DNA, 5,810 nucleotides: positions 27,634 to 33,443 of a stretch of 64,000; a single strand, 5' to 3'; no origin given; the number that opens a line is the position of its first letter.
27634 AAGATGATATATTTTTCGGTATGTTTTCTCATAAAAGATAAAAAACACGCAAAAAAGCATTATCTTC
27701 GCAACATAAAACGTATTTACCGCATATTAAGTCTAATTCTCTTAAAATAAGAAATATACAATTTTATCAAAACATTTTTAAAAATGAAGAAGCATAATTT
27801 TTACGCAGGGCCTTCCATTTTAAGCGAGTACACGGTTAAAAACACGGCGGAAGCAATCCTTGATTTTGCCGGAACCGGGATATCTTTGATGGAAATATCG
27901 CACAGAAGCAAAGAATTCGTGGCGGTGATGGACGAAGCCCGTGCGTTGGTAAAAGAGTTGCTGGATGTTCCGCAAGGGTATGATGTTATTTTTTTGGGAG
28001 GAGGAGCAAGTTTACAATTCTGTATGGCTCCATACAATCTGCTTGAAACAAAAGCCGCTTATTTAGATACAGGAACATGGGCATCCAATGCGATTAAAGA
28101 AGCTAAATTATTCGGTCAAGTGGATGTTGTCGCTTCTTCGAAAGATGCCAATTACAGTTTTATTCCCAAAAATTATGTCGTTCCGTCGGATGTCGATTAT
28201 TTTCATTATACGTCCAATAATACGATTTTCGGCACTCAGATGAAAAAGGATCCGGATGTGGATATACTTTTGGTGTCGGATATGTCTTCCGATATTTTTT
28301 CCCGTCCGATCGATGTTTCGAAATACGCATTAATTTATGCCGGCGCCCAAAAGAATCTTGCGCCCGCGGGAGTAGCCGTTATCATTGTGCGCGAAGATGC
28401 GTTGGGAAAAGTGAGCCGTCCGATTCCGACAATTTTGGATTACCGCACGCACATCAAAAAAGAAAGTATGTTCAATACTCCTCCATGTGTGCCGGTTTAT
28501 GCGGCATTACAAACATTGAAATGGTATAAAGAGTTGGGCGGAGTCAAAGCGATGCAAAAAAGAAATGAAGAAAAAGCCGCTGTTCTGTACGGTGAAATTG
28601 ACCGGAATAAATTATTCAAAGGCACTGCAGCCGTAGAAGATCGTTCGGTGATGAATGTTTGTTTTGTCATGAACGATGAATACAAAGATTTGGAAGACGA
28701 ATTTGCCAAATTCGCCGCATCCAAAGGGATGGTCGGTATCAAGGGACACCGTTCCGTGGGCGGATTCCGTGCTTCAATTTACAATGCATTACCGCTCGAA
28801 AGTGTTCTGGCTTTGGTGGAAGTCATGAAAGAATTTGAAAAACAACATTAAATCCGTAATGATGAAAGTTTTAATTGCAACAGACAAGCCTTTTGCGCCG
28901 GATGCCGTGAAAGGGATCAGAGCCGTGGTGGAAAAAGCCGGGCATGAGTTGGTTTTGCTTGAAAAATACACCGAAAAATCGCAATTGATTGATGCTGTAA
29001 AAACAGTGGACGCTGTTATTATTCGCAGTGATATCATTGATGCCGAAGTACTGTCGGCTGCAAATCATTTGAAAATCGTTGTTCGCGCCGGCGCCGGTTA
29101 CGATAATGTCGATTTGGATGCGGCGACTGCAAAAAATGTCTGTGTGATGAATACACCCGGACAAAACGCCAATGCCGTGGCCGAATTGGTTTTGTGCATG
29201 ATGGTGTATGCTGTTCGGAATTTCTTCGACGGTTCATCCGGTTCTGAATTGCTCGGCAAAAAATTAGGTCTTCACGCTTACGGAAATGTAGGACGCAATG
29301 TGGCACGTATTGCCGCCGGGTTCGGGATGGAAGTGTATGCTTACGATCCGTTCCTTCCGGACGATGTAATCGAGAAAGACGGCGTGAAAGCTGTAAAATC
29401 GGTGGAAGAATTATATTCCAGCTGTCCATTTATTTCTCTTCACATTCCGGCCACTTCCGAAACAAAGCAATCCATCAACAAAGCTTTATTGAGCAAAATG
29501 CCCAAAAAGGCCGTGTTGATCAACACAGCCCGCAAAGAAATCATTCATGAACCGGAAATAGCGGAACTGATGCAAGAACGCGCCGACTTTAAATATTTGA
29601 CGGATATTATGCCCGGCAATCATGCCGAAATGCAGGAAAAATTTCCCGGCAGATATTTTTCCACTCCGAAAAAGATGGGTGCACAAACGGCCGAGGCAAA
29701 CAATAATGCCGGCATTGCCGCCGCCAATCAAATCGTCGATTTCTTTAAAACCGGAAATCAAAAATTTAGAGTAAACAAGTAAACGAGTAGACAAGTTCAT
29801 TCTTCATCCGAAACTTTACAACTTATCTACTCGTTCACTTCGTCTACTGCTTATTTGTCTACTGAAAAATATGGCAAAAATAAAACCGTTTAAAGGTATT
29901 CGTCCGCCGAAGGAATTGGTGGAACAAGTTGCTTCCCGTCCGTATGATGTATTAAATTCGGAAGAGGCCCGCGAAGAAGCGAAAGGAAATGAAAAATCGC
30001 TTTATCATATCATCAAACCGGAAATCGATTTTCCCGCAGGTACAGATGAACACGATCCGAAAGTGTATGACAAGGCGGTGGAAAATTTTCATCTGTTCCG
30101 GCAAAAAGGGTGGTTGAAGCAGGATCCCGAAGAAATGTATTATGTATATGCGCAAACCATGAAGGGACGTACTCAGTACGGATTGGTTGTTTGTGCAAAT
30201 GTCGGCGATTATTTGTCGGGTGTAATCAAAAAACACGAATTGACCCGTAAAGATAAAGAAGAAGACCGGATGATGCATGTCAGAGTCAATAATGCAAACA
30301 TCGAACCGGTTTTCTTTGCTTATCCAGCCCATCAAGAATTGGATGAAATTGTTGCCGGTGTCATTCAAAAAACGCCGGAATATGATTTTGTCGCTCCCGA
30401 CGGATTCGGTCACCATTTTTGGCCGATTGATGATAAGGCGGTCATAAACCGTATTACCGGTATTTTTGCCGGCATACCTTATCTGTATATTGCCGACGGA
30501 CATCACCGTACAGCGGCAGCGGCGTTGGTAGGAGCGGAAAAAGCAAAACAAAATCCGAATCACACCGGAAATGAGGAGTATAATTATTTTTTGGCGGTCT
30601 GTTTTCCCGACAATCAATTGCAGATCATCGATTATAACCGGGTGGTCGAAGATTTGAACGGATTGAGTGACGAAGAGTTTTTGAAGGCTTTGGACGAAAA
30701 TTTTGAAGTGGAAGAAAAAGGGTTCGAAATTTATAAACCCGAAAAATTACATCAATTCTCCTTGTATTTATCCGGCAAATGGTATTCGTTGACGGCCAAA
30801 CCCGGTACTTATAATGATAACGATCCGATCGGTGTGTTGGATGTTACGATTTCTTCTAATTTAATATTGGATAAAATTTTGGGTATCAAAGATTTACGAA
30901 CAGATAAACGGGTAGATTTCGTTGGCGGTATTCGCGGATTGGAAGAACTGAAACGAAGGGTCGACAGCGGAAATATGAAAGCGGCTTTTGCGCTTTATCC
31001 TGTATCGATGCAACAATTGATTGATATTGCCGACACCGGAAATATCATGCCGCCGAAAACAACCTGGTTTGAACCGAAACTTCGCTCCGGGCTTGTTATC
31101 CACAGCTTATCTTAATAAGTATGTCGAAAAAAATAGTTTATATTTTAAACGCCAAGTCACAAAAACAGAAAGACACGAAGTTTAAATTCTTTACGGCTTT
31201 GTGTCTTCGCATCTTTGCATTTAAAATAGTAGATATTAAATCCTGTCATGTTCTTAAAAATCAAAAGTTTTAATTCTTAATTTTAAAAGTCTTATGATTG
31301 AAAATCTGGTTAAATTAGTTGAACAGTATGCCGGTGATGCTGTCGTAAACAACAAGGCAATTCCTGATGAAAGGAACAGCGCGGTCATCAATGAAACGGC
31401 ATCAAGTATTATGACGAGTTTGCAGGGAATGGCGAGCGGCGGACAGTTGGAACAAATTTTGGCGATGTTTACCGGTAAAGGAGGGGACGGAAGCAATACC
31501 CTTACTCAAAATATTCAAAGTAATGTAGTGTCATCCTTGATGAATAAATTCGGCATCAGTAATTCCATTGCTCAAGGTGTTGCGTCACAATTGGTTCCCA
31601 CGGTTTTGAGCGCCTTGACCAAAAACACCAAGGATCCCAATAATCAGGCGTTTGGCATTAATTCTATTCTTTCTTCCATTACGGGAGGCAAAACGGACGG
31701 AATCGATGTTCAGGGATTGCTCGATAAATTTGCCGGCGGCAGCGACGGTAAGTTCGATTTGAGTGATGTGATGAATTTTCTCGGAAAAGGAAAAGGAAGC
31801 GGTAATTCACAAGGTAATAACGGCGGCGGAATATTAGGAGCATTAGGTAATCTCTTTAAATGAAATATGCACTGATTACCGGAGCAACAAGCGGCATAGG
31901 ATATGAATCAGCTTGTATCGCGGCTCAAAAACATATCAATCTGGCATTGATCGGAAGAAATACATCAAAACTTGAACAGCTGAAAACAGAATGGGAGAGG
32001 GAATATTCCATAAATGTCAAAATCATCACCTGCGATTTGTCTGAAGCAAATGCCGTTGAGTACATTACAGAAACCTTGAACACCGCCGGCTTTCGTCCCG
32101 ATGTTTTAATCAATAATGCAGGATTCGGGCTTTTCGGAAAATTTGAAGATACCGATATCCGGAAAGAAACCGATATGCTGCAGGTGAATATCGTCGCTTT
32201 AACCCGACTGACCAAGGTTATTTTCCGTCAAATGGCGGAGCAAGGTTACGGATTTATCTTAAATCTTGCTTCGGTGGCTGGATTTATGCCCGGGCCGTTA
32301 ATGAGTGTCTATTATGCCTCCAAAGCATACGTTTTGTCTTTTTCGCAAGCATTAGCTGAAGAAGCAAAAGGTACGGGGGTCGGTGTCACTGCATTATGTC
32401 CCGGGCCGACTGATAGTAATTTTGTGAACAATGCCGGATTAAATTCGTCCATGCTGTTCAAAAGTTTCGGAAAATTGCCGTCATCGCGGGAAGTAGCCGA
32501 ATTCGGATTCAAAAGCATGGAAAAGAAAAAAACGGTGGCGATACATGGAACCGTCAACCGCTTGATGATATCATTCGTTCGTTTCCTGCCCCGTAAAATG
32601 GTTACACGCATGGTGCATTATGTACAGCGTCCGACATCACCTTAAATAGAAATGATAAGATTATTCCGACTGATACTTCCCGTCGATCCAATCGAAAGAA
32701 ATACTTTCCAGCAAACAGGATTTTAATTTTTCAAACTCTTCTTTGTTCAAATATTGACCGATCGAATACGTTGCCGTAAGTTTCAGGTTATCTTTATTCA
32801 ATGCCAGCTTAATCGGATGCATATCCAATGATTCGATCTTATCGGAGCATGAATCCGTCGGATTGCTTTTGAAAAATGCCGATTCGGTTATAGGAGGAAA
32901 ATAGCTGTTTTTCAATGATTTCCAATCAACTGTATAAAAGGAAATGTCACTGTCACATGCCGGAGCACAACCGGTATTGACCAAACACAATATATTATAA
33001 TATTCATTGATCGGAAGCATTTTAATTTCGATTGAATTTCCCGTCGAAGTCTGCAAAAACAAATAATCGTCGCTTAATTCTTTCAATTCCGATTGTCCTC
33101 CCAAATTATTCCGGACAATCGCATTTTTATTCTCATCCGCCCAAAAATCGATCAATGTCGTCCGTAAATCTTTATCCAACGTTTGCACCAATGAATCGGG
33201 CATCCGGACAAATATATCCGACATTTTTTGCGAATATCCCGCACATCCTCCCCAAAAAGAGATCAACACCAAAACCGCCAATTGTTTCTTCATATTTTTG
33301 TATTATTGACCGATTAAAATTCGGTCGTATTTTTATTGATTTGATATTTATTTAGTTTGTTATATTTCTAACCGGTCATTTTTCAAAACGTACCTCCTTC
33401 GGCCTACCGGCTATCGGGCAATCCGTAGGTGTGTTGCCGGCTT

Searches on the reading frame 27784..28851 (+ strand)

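Call 64: search_protein_families(library=pfam, proteins=[window:27784-28851:+], max_evalue=0.001)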
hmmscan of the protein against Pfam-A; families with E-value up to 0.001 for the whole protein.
window:27784-28851:+ (355 aa): 1 family
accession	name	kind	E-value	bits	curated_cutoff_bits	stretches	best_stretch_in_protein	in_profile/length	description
PF00266.25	Aminotran_5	-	6.2e-35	121.3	21.5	1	5-342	3-369/371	Aminotransferase class-V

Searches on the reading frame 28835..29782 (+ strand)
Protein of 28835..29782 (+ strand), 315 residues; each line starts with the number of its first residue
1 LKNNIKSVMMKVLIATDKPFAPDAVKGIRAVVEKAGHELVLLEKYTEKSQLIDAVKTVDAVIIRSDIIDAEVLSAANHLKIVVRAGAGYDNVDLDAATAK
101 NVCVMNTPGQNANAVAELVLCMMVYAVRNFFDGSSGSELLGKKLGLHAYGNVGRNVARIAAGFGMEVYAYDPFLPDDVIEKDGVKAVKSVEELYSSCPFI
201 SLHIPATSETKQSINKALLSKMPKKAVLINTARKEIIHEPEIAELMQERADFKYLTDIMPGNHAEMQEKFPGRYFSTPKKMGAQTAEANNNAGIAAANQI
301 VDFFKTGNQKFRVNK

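Call 64: search_protein_families(library=pfam, proteins=[window:28835-29782:+], max_evalue=0.001)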
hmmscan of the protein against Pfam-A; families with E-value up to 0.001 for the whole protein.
window:28835-29782:+ (315 aa): 3 families
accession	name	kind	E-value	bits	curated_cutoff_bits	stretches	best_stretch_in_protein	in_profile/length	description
PF02826.25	2-Hacid_dh_C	-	6.6e-32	110.8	25.1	1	134-266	29-161/178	D-isomer specific 2-hydroxyacid dehydrogenase, NAD binding domain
PF00389.36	2-Hacid_dh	-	2.3e-31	108.7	24.6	1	30-314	17-134/134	D-isomer specific 2-hydroxyacid dehydrogenase, catalytic domain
PF03446.21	NAD_binding_2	-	1.1e-05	26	21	1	149-249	7-110/161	NAD binding domain of 6-phosphogluconate dehydrogenase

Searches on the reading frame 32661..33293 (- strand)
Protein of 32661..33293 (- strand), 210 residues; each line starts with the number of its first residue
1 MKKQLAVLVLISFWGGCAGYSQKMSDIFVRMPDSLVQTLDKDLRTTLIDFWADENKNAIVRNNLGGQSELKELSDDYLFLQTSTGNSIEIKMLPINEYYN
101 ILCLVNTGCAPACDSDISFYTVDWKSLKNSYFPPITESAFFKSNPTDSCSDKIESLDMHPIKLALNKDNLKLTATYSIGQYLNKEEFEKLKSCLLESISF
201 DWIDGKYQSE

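Call 64: search_protein_families(library=pfam, proteins=[window:32661-33293:-], max_evalue=0.001)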
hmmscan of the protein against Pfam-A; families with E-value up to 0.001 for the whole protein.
window:32661-33293:- (210 aa): 1 family
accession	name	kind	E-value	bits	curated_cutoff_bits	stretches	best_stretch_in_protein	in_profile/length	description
PF11644.13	DUF3256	-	4.6e-51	173.5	25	1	20-207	5-195/195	Protein of unknown function (DUF3256)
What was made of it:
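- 32661..33293 (-): DUF3256 gene, the conserved downstream neighbour (169-nt spacer). It marks the syntenic frame and is not claimed as part of the operon. Call 64.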
